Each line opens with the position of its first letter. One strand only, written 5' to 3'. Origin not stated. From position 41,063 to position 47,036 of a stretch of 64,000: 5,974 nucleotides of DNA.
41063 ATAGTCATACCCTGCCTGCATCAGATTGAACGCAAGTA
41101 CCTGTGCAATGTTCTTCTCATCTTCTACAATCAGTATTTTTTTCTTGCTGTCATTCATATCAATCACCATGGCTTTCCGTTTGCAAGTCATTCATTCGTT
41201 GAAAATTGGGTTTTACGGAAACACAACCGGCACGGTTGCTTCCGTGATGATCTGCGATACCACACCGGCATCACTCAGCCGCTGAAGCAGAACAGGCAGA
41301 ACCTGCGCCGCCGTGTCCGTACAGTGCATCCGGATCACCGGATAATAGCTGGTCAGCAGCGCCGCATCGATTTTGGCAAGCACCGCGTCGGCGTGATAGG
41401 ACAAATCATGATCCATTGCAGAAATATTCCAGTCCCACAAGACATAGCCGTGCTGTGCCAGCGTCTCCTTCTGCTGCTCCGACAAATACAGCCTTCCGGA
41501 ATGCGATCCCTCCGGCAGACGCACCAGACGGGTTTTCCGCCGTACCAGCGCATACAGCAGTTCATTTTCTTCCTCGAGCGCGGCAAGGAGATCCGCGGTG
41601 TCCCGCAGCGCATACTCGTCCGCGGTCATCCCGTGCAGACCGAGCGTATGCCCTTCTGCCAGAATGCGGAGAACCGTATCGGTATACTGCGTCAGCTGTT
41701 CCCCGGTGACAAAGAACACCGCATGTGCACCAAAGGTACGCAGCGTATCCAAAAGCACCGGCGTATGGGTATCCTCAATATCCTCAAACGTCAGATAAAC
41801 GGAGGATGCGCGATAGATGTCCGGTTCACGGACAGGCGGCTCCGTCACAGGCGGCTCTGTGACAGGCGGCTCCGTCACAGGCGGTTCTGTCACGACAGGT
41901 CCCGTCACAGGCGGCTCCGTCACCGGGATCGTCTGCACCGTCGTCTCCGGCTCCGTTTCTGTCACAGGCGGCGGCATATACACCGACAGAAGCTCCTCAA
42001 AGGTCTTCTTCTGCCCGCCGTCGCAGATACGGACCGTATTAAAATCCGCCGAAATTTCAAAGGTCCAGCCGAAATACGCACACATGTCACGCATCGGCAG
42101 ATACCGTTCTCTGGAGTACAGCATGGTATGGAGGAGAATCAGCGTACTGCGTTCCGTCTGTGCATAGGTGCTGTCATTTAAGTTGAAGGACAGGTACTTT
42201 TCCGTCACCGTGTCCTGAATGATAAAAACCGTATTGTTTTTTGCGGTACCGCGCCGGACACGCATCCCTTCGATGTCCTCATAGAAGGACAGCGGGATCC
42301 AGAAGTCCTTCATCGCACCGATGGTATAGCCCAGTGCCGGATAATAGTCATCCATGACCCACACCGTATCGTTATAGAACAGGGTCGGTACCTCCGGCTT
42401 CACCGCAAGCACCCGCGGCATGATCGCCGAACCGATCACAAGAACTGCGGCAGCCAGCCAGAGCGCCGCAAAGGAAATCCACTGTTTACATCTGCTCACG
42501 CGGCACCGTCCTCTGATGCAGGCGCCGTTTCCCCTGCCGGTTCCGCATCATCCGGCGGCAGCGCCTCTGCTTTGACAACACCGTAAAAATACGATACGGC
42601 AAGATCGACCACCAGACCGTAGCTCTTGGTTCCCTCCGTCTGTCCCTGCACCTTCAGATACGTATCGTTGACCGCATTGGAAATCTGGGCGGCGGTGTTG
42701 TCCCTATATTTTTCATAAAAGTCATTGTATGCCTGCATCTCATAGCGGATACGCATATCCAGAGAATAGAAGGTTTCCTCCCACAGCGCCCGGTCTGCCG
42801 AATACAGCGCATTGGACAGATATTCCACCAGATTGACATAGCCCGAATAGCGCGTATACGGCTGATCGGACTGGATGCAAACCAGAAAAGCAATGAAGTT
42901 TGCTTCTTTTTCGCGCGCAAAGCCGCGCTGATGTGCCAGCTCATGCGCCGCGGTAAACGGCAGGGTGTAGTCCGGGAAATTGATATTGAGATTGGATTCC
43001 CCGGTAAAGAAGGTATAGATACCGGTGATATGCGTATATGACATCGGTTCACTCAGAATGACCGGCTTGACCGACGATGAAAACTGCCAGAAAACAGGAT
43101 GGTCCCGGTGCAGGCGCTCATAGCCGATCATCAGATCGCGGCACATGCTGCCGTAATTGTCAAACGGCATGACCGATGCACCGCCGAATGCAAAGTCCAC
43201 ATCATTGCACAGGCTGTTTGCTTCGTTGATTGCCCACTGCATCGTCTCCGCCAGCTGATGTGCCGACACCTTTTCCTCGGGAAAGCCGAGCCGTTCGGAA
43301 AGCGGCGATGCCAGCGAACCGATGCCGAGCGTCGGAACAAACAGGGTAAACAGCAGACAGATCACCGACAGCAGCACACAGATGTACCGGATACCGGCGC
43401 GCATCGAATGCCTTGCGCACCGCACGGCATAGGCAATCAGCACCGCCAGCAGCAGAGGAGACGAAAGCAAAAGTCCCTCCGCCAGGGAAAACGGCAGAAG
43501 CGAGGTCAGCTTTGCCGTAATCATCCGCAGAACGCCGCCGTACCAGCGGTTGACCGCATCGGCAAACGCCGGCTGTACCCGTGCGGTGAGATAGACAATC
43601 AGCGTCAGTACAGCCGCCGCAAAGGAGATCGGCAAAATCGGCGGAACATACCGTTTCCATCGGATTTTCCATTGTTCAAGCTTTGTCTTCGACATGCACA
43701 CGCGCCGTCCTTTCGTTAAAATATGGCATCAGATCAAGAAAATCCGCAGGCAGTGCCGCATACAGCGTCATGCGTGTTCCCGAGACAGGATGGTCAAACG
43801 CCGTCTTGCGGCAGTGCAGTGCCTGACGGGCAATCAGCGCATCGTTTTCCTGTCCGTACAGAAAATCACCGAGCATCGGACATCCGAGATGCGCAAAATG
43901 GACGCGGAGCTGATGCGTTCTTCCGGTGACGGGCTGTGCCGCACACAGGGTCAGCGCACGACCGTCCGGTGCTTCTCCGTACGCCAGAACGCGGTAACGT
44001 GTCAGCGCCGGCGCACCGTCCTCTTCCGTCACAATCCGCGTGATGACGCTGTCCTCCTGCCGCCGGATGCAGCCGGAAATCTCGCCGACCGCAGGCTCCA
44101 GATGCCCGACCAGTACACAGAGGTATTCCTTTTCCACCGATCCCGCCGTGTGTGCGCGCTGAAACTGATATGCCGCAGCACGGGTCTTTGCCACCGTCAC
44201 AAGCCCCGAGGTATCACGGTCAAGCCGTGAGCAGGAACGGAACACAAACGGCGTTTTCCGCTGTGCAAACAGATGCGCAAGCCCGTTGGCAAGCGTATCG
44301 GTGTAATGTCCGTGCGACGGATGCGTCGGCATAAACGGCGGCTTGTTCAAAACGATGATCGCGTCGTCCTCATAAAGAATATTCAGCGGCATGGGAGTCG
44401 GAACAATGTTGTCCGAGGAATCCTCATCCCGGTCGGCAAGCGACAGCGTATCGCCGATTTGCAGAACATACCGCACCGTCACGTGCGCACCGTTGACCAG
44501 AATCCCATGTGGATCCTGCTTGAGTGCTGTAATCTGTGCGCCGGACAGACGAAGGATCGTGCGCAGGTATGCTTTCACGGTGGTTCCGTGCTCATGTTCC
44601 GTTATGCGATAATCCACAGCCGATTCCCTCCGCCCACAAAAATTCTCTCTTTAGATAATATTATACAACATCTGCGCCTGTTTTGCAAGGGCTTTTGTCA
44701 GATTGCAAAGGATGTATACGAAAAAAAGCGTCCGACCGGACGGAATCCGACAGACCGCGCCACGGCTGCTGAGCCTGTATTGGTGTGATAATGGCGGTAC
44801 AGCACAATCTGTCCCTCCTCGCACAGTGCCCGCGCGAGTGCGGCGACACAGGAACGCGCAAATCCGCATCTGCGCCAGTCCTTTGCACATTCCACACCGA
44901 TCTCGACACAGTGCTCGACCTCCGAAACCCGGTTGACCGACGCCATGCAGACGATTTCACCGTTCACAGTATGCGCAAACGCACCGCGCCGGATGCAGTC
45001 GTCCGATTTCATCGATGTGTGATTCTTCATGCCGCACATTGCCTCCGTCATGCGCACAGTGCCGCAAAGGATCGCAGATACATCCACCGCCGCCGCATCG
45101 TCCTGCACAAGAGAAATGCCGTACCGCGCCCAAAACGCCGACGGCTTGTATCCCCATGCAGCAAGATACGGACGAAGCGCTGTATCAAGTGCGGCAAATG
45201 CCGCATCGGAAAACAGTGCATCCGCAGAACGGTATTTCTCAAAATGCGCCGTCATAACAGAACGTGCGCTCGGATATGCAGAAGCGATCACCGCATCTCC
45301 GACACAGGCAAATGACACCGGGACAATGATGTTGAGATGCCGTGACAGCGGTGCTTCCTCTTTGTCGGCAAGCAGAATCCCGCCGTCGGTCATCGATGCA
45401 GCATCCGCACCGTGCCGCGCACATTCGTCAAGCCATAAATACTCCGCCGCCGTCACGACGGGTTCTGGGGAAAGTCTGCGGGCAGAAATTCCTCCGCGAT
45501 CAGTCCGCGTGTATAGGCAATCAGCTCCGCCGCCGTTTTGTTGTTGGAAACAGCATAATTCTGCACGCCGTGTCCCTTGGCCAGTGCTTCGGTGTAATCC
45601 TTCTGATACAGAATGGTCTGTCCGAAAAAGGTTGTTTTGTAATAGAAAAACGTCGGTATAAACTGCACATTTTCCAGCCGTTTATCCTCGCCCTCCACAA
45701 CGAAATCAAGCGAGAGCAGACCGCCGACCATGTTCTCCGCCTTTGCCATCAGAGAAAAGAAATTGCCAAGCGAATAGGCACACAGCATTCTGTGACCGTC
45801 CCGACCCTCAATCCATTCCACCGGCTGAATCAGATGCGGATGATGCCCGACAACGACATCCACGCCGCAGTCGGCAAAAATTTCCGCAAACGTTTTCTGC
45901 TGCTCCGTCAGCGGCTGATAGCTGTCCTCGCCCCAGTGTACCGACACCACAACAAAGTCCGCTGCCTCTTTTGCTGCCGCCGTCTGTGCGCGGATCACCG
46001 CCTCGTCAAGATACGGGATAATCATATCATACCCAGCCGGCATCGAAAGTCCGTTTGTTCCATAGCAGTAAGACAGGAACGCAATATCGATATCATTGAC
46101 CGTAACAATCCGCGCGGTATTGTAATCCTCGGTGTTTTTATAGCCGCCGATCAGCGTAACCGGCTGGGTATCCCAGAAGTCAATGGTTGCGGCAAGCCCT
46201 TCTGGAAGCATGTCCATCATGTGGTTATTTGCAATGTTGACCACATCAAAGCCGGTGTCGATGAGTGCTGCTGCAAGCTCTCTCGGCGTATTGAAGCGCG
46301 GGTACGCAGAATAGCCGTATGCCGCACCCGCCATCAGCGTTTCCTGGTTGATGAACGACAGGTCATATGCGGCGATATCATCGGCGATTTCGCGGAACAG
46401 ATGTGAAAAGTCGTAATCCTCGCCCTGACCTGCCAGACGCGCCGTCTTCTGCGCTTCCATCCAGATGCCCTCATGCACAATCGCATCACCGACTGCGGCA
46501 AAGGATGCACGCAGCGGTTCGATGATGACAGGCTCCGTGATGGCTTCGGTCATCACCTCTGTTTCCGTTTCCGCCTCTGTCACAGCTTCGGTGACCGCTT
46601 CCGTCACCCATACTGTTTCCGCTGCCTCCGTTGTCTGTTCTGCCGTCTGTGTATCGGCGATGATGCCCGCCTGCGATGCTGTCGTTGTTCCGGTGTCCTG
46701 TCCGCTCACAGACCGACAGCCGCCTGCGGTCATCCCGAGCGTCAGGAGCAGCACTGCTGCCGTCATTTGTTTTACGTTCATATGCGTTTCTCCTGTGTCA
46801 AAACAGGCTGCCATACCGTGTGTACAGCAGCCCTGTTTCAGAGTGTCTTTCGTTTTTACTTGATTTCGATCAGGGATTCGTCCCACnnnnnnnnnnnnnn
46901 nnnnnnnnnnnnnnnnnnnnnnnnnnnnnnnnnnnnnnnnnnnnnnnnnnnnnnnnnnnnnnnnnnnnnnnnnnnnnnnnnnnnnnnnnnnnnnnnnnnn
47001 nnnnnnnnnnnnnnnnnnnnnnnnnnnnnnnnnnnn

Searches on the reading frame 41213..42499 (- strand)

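Call 67: search_protein_families(library=pfam, proteins=[window:41213-42499:-], max_evalue=0.00001)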
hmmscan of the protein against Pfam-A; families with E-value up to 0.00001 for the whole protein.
window:41213-42499:- (428 aa): 2 families
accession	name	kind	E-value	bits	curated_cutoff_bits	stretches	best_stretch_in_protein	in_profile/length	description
PF01522.26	Polysacc_deac_1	-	2.2e-20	73.3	23.1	1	231-337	6-112/124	Polysaccharide deacetylase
PF02095.21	Extensin_1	-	9.7e-06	25.9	105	0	185-231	88-134/171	Extensin-like protein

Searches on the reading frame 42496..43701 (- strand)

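Call 67: search_protein_families(library=pfam, proteins=[window:42496-43701:-], max_evalue=0.00001)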
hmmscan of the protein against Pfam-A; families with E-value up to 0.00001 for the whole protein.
window:42496-43701:- (401 aa): 1 family
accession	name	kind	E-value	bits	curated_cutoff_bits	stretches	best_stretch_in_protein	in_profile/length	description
PF12725.13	DUF3810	-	3.7e-87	293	28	1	57-369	8-311/311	Protein of unknown function (DUF3810)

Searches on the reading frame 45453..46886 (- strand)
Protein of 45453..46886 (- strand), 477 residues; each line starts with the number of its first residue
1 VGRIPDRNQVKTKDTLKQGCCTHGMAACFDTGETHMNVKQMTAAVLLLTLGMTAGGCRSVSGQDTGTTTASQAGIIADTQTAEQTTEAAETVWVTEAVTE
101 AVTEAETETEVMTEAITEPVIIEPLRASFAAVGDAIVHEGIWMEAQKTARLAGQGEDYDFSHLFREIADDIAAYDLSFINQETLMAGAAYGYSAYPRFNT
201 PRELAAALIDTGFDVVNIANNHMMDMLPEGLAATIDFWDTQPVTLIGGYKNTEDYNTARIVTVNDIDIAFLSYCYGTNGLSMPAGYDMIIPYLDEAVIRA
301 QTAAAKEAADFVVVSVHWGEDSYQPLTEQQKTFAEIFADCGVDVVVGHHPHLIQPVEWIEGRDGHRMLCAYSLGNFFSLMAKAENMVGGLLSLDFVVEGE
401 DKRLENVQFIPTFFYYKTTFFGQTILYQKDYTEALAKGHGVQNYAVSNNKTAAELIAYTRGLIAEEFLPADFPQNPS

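Call 67: search_protein_families(library=pfam, proteins=[window:45453-46886:-], max_evalue=0.00001)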
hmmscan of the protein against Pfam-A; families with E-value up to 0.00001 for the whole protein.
window:45453-46886:- (477 aa): 1 family
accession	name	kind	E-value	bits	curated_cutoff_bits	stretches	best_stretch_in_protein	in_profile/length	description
PF09587.15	PGA_cap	-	4.5e-63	213.6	27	1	129-377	2-252/255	Bacterial capsule synthesis protein PGA_cap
